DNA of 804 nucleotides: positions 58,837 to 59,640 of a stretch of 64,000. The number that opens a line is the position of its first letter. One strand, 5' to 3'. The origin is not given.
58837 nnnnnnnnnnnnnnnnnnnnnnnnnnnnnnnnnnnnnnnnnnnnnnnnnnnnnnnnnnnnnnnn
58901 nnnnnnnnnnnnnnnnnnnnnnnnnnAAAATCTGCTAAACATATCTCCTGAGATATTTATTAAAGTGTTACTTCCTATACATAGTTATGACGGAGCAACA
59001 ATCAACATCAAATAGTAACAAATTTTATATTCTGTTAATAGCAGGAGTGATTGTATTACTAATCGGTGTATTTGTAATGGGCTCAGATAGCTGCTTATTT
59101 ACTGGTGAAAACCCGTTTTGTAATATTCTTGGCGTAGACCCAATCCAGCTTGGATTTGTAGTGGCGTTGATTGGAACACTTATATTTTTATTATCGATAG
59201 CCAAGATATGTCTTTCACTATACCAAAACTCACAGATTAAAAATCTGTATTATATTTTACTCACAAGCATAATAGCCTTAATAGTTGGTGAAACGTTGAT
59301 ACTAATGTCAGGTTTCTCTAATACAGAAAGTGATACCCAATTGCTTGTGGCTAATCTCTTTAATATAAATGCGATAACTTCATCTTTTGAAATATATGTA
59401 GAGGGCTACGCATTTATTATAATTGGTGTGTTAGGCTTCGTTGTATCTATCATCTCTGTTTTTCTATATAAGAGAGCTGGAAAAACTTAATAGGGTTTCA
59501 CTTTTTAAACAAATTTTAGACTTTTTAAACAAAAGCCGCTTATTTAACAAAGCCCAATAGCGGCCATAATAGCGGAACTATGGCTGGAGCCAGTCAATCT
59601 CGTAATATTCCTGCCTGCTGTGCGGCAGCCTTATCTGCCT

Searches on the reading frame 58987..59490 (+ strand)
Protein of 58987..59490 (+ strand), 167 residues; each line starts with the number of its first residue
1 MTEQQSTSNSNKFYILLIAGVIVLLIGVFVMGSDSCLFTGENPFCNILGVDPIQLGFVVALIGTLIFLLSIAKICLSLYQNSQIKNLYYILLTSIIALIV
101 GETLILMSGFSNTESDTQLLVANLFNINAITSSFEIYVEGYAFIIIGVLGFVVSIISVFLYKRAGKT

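Call 79: search_protein_families(library=pfam, proteins=[window:58987-59490:+], max_evalue=0.01)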
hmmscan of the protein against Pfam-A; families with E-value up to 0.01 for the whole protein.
window:58987-59490:+ (167 aa): 3 families
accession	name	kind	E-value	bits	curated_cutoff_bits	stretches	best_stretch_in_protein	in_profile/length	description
PF06195.18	DUF996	-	0.00013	22.7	31.3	1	59-164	1-97/138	Protein of unknown function (DUF996)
PF11297.13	DUF3098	-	0.0011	18.9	25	0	12-71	5-63/67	Protein of unknown function (DUF3098)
PF10661.14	EssA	-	0.0067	16.7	24.1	1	2-30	111-140/147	WXG100 protein secretion system (Wss), protein EssA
